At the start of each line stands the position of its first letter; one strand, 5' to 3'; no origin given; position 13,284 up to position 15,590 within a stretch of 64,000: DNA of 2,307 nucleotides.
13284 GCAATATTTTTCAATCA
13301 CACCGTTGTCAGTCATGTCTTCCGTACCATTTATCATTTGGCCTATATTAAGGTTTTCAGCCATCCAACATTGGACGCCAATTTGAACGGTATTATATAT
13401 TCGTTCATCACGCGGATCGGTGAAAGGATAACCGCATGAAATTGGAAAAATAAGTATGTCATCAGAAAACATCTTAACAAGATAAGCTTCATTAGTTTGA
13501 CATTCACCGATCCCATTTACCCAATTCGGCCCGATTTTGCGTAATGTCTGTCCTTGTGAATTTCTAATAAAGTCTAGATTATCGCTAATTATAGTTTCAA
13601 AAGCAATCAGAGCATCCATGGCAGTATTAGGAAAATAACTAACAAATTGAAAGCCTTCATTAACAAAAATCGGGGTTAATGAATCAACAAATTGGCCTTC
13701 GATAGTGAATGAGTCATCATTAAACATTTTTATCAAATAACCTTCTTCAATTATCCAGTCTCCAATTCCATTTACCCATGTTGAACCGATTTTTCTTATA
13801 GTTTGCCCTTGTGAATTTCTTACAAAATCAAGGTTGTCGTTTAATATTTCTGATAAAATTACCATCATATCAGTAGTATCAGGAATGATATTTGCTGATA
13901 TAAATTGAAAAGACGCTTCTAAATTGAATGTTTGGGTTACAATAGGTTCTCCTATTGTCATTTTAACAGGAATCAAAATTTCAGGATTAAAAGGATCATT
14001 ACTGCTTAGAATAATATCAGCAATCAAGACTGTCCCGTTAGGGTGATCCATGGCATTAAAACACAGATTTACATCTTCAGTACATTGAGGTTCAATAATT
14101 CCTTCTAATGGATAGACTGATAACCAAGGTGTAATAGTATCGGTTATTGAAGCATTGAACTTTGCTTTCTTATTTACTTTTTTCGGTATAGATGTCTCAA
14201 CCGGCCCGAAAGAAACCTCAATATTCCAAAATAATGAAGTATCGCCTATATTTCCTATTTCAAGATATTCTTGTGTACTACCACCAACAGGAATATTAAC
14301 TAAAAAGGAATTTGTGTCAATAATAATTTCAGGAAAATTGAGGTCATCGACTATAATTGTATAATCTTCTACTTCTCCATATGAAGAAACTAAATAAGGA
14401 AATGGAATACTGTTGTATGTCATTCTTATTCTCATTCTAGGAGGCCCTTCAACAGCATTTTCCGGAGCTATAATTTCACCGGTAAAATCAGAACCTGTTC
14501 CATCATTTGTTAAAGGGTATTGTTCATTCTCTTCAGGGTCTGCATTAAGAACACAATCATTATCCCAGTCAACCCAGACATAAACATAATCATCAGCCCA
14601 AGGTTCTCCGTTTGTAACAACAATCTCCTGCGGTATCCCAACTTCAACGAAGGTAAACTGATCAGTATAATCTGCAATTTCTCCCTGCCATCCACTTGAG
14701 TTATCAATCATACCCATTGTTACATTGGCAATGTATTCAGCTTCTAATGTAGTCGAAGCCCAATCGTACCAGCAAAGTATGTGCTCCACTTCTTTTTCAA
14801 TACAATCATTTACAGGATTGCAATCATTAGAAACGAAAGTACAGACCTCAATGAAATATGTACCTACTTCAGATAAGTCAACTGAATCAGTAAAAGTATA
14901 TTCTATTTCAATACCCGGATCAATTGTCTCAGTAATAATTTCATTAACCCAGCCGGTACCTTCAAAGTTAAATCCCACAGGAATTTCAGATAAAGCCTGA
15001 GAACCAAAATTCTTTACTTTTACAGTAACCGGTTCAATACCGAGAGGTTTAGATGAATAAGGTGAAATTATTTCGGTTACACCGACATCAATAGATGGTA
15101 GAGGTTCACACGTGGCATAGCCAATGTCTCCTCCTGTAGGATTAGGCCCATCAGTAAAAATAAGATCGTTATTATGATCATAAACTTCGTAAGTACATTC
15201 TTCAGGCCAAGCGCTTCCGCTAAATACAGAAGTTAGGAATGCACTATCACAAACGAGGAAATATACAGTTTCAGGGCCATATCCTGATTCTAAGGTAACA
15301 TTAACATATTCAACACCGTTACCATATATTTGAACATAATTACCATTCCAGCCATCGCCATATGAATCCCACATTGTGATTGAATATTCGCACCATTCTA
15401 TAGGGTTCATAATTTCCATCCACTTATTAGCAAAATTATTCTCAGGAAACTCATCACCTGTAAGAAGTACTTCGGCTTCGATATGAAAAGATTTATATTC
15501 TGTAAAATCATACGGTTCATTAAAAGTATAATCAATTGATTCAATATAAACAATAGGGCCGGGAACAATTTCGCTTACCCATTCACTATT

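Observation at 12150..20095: Tandem giant T9SS cargo genes built from shuffled cassettes around a FISUMP lectin-like domain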

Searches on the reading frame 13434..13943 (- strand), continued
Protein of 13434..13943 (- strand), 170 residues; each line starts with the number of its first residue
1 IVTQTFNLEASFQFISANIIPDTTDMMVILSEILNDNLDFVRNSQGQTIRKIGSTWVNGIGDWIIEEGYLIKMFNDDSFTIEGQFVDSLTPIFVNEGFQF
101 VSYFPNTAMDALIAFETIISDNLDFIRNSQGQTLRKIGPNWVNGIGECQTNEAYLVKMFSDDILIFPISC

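Call 65: search_protein_families(library=pfam, proteins=[L044:5023-6453:+, L044:7038-8477:+, L057:7357-8676:+, L057:8762-10501:+, L064:6881-8365:+, L064:8414-10498:+, L064:16530-19115:+, L039:6268-7575:+, L063:13158-15026:+, L067:5674-6987:+], max_evalue=0.001)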
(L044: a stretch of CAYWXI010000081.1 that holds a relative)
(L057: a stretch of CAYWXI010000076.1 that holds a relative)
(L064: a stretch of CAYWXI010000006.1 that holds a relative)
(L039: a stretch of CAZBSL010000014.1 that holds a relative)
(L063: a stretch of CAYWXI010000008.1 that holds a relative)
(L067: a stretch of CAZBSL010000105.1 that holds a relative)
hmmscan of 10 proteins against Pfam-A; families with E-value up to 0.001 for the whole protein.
L044:5023-6453:+ (477 aa): 1 family
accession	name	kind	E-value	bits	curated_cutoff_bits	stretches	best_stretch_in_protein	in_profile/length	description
PF15902.12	Sortilin-Vps10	-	0.00035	19.9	33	0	133-225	5-110/446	Sortilin, neurotensin receptor 3,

L044:7038-8477:+ (480 aa): 1 family
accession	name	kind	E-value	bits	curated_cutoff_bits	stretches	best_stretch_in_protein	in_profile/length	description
PF13201.12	PCMD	-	1e-10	42.2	28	1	32-210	2-233/234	Putative carbohydrate metabolism domain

L057:7357-8676:+ (440 aa): 0 families

L057:8762-10501:+ (580 aa): 2 families
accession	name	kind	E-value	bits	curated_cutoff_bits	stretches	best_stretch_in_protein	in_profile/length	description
PF01640.23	Peptidase_C10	-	7e-32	111.7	26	1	183-385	1-194/194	Peptidase C10 family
PF13734.11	Inhibitor_I69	-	6.2e-12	46.3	25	1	34-122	1-91/98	Spi protease inhibitor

L064:6881-8365:+ (495 aa): 2 families
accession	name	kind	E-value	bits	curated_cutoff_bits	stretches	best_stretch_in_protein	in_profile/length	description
PF14870.12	PSII_BNR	-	8.2e-23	81.5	27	3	20-114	5-98/303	Photosynthesis system II assembly factor YCF48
PF15902.12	Sortilin-Vps10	-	1.6e-09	37.5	33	1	191-291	2-113/446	Sortilin, neurotensin receptor 3,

L064:8414-10498:+ (695 aa): 2 families
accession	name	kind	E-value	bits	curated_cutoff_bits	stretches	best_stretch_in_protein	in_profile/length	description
PF13517.12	FG-GAP_3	-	2.2e-31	108.7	26.9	5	146-208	1-60/61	FG-GAP-like repeat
PF01839.29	FG-GAP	-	3.1e-14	52.9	22.1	0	87-105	8-26/37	FG-GAP repeat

L064:16530-19115:+ (862 aa): 1 family
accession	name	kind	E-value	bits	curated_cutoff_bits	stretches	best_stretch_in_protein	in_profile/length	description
PF08757.17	CotH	-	4e-48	165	23.8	1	315-680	1-322/322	CotH kinase protein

L039:6268-7575:+ (436 aa): 1 family
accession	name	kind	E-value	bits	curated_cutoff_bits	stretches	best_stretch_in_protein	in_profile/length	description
PF11551.14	Omp28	-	1.9e-10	41.3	34.9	1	102-266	3-166/171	Outer membrane protein Omp28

L063:13158-15026:+ (623 aa): 4 families
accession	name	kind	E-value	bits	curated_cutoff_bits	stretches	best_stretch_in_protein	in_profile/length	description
PF22058.2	X25_BaPul_like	-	2e-26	92.3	27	3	374-442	12-74/87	Pullulanase X25 domain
PF16561.11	AMPK1_CBM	-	2.2e-25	89.1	26.8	3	44-107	12-72/85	Glycogen recognition site of AMP-activated protein kinase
PF02922.24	CBM_48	-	5.9e-14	52.6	22.4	0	42-95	21-75/83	Carbohydrate-binding module 48 (Isoamylase N-terminal domain)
PF00686.25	CBM_20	-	2.2e-12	47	23.3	0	135-221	2-89/97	Starch binding domain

L067:5674-6987:+ (438 aa): 1 family
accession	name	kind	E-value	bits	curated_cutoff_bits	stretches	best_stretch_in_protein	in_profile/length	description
PF11551.14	Omp28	-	1.4e-22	80.8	34.9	1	106-256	12-160/171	Outer membrane protein Omp28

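Call 66: search_protein_families(library=ncbifam, proteins=[window:13434-13943:-], max_evalue=10)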
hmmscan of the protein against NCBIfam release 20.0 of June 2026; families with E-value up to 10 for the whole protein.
seq(170 aa): 1 family
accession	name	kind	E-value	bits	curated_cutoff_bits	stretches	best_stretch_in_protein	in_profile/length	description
NF041677.1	trans_regClgR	equivalog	0.00069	19.7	170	2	26-54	1-29/113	transcriptional regulator ClgR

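Call 77: fold_search(model_id=the predicted structure, library=pdb)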
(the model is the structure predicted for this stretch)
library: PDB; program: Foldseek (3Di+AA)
matches with E <= 10: 451; with E <= 0.001: 0
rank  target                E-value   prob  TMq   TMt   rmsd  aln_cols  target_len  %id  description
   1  8egr_L                1.2e-01  0.16  0.20  0.22  14.6       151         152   12  Upper tail structure of Staphylococcus phage Andhra (released 2022-12-14)
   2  8egr_K                1.3e-01  0.14  0.19  0.21  16.3       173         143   10  Upper tail structure of Staphylococcus phage Andhra (released 2022-12-14)
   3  9edd_B                1.5e-01  0.08  0.17  0.13  16.5       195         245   10  Reset Type-I Protein Kinase A Holoenzyme (released 2025-04-23)
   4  4r2g_L                2.4e-01  0.04  0.14  0.13  16.4       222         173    9  Crystal Structure of PGT124 Fab bound to HIV-1 JRCSF gp120 core and to CD4 (released 2014-10-08)
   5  5izl_B                2.6e-01  0.03  0.12  0.07  15.7       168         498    8  The crystal structure of human eEFSec in complex with GDPCP (released 2016-10-12)
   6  1tza_B                2.9e-01  0.03  0.12  0.14  15.0       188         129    9  X-ray structure of Northeast Structural Genomics Consortium target SoR45 (released 2004-07-27)
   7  5y9h_B                3.1e-01  0.02  0.10  0.06  19.1       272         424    8  Crystal structure of SafDAA-dsc complex (released 2017-11-15)
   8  9l3v_B                3.4e-01  0.04  0.15  0.08  28.8       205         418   10  structure of WEEV strain 71V1658 virus-like particle(3-fold region) (released 2025-08-27)
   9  4h8w_C                3.6e-01  0.03  0.14  0.14  16.9       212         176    9  Crystal structure of non-neutralizing and ADCC-potent antibody N5-i5 in complex with HIV-1 clade A/E gp120 and sCD4. (released 2014-04-09)
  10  3s5l_H                3.8e-01  0.05  0.16  0.16  15.9       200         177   11  Crystal structure of CD4 mutant bound to HLA-DR1 (released 2011-09-21)
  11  7jv6_A                4.1e-01  0.02  0.12  0.04  15.9       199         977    4  SARS-CoV-2 spike in complex with the S2H13 neutralizing antibody (closed conformation) (released 2020-10-14)
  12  7t0o_M                4.3e-01  0.05  0.17  0.10  16.6       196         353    9  cryoEM reconstruction of the HIV gp140 in complex with the extracellular domains of CD4 and the adnectin domain of Com (released 2022-01-12)
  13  9n72_SI               4.3e-01  0.04  0.17  0.05  19.0       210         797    9  SSU processome maturation and disassembly, State F (released 2025-11-05)
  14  6lfv                  4.3e-01  0.03  0.14  0.11  17.3       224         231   11  Crystal structure of PCB4scFv(hN56D) (released 2020-12-09)
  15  8dun_B                4.6e-01  0.04  0.16  0.10  30.1       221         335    8  Cryo-EM Structure of Antibody SKW11 in complex with Western Equine Encephalitis Virus spike (local refinement from VLP (released 2023-07-05)
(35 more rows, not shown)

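Call 80: search_protein_families(library=pfam, proteins=[L015:4229-6271:+, L024:262-4884:+, L037:13460-15541:+, L015:6320-7102:+, L057:2031-4226:-, L035:6554-8251:+], max_evalue=0.001)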
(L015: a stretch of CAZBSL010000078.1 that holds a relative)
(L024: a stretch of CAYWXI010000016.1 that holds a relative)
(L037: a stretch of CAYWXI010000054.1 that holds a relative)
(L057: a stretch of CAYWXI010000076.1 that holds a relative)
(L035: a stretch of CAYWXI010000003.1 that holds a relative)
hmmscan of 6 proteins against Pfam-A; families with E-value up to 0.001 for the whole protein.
L015:4229-6271:+ (681 aa): 11 families
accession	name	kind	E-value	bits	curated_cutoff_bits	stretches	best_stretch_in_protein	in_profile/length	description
PF13424.12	TPR_12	-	2e-38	130.9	30.1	4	265-337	2-76/77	Tetratricopeptide repeat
PF00515.34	TPR_1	-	1.4e-24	85.3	27.8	1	146-167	1-22/34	Tetratricopeptide repeat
PF06580.19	His_kinase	-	9.2e-20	71.1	25.2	1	472-551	2-81/81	Histidine kinase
PF13374.12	TPR_10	-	1.1e-18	67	27.5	0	146-167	2-23/42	Tetratricopeptide repeat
PF13181.12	TPR_8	-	5.1e-17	61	25.7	0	308-338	3-33/34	Tetratricopeptide repeat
PF14938.12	SNAP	-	2e-14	54.2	25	2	69-168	78-177/282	Soluble NSF attachment protein, SNAP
PF07719.23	TPR_2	-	1.7e-13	50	27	0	309-338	4-33/34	Tetratricopeptide repeat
PF13176.12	TPR_7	-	2.9e-08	33.6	27.9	0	190-217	3-30/36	Tetratricopeptide repeat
PF24885.1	TPR_NPHP3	-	1.1e-06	28.6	100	0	139-258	92-215/239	Nephrocystin-3 TPR domain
PF13174.12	TPR_6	-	0.00011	23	26.3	0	308-332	2-26/33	Tetratricopeptide repeat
PF02518.31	HATPase_c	-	0.00019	22.3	26.4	1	573-679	10-110/111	Histidine kinase-, DNA gyrase B-, and HSP90-like ATPase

L024:262-4884:+ (1541 aa): 9 families
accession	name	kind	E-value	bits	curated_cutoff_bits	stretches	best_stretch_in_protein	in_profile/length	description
PF07494.17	Reg_prop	-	3.4e-61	195.7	20.4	5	563-586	1-24/24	Two component regulator propeller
PF00072.30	Response_reg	-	4.6e-27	94.8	30.2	1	1290-1400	1-110/111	Response regulator receiver domain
PF02518.31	HATPase_c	-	1.3e-25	90.5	26.4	1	1096-1237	2-109/111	Histidine kinase-, DNA gyrase B-, and HSP90-like ATPase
PF12833.13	HTH_18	-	4.8e-21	75.3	33.6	1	1458-1536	1-79/80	Helix-turn-helix domain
PF00512.31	HisKA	-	4.7e-19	68.6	26.9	1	984-1049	1-66/66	His Kinase A (phospho-acceptor) domain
PF00165.29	HTH_AraC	-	7.8e-17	61.4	26.6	2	1503-1535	10-41/42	Bacterial regulatory helix-turn-helix proteins, AraC family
PF07495.19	Y_Y_Y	-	9.9e-13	48.2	26.6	1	871-929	5-62/65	Y_Y_Y domain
PF08450.18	SGL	-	4e-08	33.6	26.3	1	221-371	57-207/246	SMP-30/Gluconolactonase/LRE-like region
PF23748.1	Beta-prop_LRRK2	-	0.00057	19.4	26.9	0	343-383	268-308/359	LRRK2 beta propeller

L037:13460-15541:+ (694 aa): 9 families
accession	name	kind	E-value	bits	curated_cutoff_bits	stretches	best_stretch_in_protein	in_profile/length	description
PF06580.19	His_kinase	-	3.3e-21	75.8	25.2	1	488-567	2-81/81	Histidine kinase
PF13424.12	TPR_12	-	1.1e-17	64.4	30.1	2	96-166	5-77/77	Tetratricopeptide repeat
PF07719.23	TPR_2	-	5e-09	36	27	0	226-250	5-29/34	Tetratricopeptide repeat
PF17874.7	TPR_MalT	-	1.2e-08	35.1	45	1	160-331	59-230/336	MalT-like TPR region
PF13181.12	TPR_8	-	4.6e-07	29.9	25.7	0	307-328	5-26/34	Tetratricopeptide repeat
PF00515.34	TPR_1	-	0.0002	21.5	27.8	0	307-328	5-26/34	Tetratricopeptide repeat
PF02518.31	HATPase_c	-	0.00024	22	26.4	1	593-693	10-108/111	Histidine kinase-, DNA gyrase B-, and HSP90-like ATPase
PF13428.12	TPR_14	-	0.00046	21.1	23.5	0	227-255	6-35/44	Tetratricopeptide repeat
PF13374.12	TPR_10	-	0.00085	19.7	27.5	0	180-204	1-25/42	Tetratricopeptide repeat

L015:6320-7102:+ (261 aa): 2 families
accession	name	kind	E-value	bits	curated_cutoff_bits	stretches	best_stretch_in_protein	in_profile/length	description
PF00072.30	Response_reg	-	4.9e-24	85.1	30.2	1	21-129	2-111/111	Response regulator receiver domain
PF04397.21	LytTR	-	1e-17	64.6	22.6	1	164-254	2-93/98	LytTr DNA-binding domain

L057:2031-4226:- (732 aa): 10 families
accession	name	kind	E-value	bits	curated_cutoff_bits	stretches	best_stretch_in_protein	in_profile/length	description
PF13424.12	TPR_12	-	8.7e-27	93.6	30.1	2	205-272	5-73/77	Tetratricopeptide repeat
PF02518.31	HATPase_c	-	4.7e-24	85.4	26.4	1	622-731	2-109/111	Histidine kinase-, DNA gyrase B-, and HSP90-like ATPase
PF00515.34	TPR_1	-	2.4e-14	52.9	27.8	1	210-233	8-31/34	Tetratricopeptide repeat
PF13181.12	TPR_8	-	3.4e-14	52.2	25.7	0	205-233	3-31/34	Tetratricopeptide repeat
PF07719.23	TPR_2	-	1.1e-10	41.2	27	0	210-233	8-31/34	Tetratricopeptide repeat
PF17874.7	TPR_MalT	-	2.4e-09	37.4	45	1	87-284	44-240/336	MalT-like TPR region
PF00512.31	HisKA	-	7e-09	36.1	26.9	1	509-576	2-66/66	His Kinase A (phospho-acceptor) domain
PF13374.12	TPR_10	-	2e-08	34.4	27.5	0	83-109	2-28/42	Tetratricopeptide repeat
PF13428.12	TPR_14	-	2.4e-07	31.2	23.5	0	166-194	4-32/44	Tetratricopeptide repeat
PF13176.12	TPR_7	-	1.6e-05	25.1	27.9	0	211-233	7-29/36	Tetratricopeptide repeat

L035:6554-8251:+ (566 aa): 3 families
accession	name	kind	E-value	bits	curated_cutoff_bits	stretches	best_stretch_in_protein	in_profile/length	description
PF13424.12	TPR_12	-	1.3e-17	64.2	30.1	3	142-215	2-77/77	Tetratricopeptide repeat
PF13374.12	TPR_10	-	4e-07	30.3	27.5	0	183-216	2-35/42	Tetratricopeptide repeat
PF17874.7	TPR_MalT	-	6e-05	22.9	45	1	78-361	15-298/336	MalT-like TPR region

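Call 82: find_encoding_contigs(protein=P0012, flank=6000, max_places=3)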
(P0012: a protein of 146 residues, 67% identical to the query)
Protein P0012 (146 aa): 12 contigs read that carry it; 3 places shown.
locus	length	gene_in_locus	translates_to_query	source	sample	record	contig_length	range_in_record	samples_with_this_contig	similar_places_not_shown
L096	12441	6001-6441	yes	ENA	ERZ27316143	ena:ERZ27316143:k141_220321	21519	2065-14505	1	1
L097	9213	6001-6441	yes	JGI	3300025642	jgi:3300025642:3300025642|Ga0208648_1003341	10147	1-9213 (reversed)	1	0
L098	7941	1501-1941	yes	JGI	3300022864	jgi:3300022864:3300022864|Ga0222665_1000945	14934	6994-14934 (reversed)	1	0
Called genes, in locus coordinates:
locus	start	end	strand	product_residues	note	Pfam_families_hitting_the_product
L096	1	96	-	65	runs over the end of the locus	-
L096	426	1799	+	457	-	PF00696:AA_kinase, PF13840:ACT_7, PF01842:ACT (weak), PF22468:ACT_9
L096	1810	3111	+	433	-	PF01053:Cys_Met_Meta_PP, PF00155:Aminotran_1_2, PF01041:DegT_DnrJ_EryC1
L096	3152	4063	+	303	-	PF04204:HTS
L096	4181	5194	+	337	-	PF01118:Semialdhyde_dh, PF02774:Semialdhyde_dhC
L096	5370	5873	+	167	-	PF04138:GtrA_DPMS_TM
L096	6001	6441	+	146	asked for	-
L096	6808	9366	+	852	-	PF18962:Por_Secre_tail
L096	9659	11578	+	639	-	PF17874:TPR_MalT (faint), PF07719:TPR_2 (faint), PF13181:TPR_8 (faint), PF13374:TPR_10 (faint), PF13428:TPR_14 (faint), PF13424:TPR_12, PF00515:TPR_1 (weak), PF06580:His_kinase, +2 more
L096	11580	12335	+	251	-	PF00072:Response_reg, PF04397:LytTR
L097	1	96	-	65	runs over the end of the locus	-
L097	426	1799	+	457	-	PF00696:AA_kinase, PF13840:ACT_7, PF01842:ACT (weak), PF22468:ACT_9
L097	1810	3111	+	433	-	PF01053:Cys_Met_Meta_PP, PF00155:Aminotran_1_2, PF01041:DegT_DnrJ_EryC1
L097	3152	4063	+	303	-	PF04204:HTS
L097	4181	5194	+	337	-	PF01118:Semialdhyde_dh, PF02774:Semialdhyde_dhC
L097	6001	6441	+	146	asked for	-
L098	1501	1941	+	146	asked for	-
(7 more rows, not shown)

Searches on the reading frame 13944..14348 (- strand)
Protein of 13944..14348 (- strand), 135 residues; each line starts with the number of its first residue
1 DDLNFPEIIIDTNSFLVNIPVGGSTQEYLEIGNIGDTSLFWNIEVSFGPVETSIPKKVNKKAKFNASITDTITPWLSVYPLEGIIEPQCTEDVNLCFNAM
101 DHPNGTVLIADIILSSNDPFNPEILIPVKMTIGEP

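Call 10: search_protein_families(library=pfam, proteins=[window:13944-14348:-], max_evalue=10)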
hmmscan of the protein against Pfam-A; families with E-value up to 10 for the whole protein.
seq(135 aa): 5 families
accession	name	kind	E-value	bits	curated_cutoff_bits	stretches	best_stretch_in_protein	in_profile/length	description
PF22544.2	HYDIN_VesB_CFA65-like_Ig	-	0.0014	19.2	25.5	1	59-128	32-97/100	HYDIN/CFA65/VesB-like, Ig-like domain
PF23755.1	Ig-like_IP5PC_F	-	0.017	15.3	27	1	23-105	15-94/137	IP5P C-F Ig-like domain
PF22065.2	Cep192_D7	-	0.062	13.6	27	1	18-102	17-93/125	Cep192 domain 7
PF24507.1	Ig_CFAP65_4th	-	0.15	12.9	27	1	60-100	10-49/76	CFAP65, fourth Ig-like domain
PF21310.3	OCRL-like_ASH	-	0.24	12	27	1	69-95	42-68/109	Inositol polyphosphate 5-phosphatase OCRL-like, ASH domain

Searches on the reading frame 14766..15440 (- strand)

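Call 10: search_protein_families(library=pfam, proteins=[window:14766-15440:-], max_evalue=10)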
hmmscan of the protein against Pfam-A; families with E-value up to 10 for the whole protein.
seq(225 aa): 2 families
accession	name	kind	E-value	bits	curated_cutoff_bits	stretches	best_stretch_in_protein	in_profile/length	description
PF07705.17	CARDB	-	0.0071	17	22.7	1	124-205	9-87/101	CARDB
PF18981.6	InlK_D3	-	0.04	14.4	25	1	166-199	24-56/75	Internalin K domain (D3/D4)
